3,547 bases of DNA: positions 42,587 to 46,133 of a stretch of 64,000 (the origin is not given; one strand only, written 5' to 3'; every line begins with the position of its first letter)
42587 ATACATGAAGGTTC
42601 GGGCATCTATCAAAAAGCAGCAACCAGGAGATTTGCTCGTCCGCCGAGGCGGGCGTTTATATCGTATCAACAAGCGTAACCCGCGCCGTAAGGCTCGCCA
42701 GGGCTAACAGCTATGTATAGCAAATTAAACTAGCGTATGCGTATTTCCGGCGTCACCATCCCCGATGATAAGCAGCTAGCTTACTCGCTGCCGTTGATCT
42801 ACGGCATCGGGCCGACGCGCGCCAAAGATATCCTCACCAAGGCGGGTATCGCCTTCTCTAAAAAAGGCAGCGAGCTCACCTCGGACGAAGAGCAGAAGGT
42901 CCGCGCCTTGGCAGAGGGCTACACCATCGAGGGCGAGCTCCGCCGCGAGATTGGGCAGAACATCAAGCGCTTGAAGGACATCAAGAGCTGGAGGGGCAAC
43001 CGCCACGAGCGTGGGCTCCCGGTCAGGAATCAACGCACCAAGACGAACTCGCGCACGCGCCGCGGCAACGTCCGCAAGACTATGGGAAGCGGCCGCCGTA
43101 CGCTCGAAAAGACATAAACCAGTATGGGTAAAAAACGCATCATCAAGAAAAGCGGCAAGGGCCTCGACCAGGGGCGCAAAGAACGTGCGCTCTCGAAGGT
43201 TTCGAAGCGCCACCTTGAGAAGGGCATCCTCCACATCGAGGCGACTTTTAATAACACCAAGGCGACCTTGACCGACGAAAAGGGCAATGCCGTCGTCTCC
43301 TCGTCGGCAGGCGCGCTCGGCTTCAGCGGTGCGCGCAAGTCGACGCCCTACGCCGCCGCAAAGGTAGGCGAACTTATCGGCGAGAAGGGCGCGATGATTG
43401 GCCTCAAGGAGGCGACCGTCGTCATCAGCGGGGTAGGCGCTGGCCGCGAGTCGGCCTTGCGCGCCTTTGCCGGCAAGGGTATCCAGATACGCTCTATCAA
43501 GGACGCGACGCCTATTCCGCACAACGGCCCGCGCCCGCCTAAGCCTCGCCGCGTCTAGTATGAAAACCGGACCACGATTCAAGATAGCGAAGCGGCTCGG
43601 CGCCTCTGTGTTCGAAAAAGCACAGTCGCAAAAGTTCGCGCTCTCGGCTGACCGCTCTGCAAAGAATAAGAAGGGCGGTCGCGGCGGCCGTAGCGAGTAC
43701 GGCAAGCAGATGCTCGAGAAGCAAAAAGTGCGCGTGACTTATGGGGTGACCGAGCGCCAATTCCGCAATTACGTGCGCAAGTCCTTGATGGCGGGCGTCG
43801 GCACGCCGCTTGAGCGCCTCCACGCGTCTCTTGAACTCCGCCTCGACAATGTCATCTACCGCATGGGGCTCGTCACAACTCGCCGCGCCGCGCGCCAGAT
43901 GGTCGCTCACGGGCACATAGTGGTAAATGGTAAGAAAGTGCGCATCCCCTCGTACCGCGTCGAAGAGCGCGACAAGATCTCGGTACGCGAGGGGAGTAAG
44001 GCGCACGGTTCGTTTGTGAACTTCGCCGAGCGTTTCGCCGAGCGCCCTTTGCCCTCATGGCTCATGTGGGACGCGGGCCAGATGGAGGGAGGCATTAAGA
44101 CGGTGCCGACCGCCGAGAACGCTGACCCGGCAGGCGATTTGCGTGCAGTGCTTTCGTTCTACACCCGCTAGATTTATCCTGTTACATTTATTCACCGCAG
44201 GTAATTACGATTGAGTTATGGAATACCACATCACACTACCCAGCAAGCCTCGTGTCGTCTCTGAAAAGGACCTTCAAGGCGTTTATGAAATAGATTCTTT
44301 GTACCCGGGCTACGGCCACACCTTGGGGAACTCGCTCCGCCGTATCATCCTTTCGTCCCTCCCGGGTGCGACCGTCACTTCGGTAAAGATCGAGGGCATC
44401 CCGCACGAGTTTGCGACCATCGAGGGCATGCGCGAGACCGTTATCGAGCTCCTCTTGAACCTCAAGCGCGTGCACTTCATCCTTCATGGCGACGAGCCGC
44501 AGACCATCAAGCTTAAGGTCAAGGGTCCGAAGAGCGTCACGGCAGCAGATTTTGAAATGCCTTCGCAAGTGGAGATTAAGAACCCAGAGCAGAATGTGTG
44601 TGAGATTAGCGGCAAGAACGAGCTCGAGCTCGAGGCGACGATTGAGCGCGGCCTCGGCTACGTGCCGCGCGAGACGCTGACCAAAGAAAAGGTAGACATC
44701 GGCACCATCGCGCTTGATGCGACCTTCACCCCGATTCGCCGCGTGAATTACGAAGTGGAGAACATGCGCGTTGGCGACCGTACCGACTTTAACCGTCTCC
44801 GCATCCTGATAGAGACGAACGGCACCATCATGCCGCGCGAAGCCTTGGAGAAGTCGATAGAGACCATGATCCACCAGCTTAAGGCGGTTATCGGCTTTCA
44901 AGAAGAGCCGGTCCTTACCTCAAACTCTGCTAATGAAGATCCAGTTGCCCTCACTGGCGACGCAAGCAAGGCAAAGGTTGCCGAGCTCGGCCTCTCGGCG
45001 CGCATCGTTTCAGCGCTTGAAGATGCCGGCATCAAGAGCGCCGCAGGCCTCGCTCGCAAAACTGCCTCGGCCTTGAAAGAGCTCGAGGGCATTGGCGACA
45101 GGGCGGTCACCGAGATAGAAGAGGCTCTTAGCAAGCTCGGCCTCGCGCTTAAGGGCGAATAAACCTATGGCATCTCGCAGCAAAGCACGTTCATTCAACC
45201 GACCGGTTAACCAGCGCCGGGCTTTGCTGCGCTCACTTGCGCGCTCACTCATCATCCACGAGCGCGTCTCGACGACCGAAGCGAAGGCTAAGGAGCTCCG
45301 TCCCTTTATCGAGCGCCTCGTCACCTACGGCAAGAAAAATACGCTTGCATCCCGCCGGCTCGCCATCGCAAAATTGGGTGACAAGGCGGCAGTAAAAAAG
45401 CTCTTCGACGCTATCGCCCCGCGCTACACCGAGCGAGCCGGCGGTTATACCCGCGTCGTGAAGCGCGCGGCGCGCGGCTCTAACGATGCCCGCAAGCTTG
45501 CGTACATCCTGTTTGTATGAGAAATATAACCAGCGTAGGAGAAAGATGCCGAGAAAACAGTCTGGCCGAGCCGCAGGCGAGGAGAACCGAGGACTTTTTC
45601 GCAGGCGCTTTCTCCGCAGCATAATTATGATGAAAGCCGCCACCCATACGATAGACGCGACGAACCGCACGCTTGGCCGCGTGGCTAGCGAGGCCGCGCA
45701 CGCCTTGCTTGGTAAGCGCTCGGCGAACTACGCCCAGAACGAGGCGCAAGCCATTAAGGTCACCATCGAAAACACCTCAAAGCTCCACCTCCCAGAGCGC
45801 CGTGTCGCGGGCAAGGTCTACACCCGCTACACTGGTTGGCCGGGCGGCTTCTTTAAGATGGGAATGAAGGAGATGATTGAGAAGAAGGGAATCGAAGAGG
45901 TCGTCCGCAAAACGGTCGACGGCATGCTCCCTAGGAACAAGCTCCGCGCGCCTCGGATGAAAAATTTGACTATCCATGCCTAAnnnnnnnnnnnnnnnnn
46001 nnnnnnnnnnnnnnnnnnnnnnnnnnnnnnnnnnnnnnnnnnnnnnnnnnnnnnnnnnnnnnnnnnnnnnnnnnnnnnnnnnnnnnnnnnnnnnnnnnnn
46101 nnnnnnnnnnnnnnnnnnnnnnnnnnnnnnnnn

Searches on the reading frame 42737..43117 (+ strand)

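Call 24: search_protein_families(library=pfam, proteins=[window:42737-43117:+], max_evalue=0.0001)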
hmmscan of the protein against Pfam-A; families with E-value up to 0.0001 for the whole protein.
window:42737-43117:+ (126 aa): 1 family
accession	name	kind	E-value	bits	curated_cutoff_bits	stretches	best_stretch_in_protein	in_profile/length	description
PF00416.27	Ribosomal_S13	-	9.4e-27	94.4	31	2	62-107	83-128/128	Ribosomal protein S13/S18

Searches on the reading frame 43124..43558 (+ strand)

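Call 24: search_protein_families(library=pfam, proteins=[window:43124-43558:+], max_evalue=0.0001)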
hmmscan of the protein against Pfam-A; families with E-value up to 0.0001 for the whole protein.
window:43124-43558:+ (144 aa): 1 family
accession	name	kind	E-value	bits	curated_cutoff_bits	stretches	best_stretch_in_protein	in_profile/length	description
PF00411.24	Ribosomal_S11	-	2.5e-34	118.4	25.1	1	34-143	1-110/110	Ribosomal protein S11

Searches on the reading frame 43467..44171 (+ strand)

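Call 24: search_protein_families(library=pfam, proteins=[window:43467-44171:+], max_evalue=0.0001)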
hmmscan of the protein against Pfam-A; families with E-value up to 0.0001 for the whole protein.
window:43467-44171:+ (234 aa): 3 families
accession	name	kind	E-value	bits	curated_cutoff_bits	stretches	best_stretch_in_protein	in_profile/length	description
PF01479.30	S4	-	1.2e-18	67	22.8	1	124-171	1-48/48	S4 domain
PF00163.24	Ribosomal_S4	-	3.1e-14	53.9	23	1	34-107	3-80/95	Ribosomal protein S4/S9 N-terminal domain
PF22421.1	SYY_C-terminal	-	1.1e-05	25.6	27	1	124-172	19-67/83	Tyrosine--tRNA ligase SYY-like C-terminal domain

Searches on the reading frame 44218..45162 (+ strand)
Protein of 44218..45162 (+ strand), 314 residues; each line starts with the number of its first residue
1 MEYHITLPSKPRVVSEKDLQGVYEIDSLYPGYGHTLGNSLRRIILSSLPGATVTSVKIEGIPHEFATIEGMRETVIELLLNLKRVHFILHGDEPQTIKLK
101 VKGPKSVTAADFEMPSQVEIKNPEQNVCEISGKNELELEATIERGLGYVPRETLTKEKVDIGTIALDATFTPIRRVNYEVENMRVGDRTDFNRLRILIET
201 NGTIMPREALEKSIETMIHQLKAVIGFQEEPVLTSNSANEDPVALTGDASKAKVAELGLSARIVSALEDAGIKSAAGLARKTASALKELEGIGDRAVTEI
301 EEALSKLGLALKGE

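Call 24: search_protein_families(library=pfam, proteins=[window:44218-45162:+], max_evalue=0.0001)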
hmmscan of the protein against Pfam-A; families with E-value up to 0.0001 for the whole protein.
window:44218-45162:+ (314 aa): 4 families
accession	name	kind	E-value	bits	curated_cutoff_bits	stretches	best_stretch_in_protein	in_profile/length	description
PF01000.31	RNA_pol_A_bac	-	1.7e-30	106.1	33.9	1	56-171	1-119/119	RNA polymerase Rpb3/RpoA insert domain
PF01193.29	RNA_pol_L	-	1.2e-19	70.2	24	1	30-221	5-74/74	RNA polymerase Rpb3/Rpb11 dimerisation domain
PF03118.21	RNA_pol_A_CTD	-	4.1e-10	39.7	23.8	1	251-305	12-66/67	Bacterial RNA polymerase, alpha chain C terminal domain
PF13656.11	RNA_pol_L_2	-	9.8e-05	22.4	27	0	192-224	40-72/75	RNA polymerase Rpb3/Rpb11 dimerisation domain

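Call 45: list_cluster_members(proteins=[P0001, P0002, window:44218-45159:+, window:2991-6164:+])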
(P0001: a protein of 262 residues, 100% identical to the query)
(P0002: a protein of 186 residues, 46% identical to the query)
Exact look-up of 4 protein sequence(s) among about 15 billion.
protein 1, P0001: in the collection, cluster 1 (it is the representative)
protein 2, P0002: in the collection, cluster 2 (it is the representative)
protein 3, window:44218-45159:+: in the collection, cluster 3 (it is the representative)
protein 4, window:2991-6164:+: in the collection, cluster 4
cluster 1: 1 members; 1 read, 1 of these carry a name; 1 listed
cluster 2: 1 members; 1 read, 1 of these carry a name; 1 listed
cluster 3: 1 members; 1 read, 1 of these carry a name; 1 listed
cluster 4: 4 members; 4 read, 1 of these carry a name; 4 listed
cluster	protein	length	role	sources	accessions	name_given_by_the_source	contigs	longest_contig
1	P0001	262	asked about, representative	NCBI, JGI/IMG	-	hypothetical protein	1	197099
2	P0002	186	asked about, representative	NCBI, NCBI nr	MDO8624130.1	MAG: GcrA family cell cycle regulator [bacterium] | GcrA family cell cycle regulator [bacterium]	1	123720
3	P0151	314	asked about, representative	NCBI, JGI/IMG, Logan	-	DNA-directed RNA polymerase subunit alpha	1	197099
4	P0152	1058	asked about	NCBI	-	-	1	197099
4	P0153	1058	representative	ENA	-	-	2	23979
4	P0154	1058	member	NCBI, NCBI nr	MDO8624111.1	MAG: DNA-directed RNA polymerase subunit beta [bacterium] | DNA-directed RNA polymerase subunit beta [bacterium]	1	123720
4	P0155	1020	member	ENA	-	-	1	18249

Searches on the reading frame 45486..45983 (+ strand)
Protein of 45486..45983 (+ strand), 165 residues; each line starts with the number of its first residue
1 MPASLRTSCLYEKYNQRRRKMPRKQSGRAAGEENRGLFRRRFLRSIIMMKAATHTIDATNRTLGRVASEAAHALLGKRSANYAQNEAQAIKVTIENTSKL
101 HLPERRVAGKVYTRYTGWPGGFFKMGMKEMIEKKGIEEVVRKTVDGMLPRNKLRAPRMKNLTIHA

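Call 24: search_protein_families(library=pfam, proteins=[window:45486-45983:+], max_evalue=0.0001)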
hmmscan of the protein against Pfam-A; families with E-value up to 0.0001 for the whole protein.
window:45486-45983:+ (165 aa): 1 family
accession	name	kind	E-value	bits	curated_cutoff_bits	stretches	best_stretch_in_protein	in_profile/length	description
PF00572.24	Ribosomal_L13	-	1.5e-25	90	23.8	1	53-164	3-113/119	Ribosomal protein L13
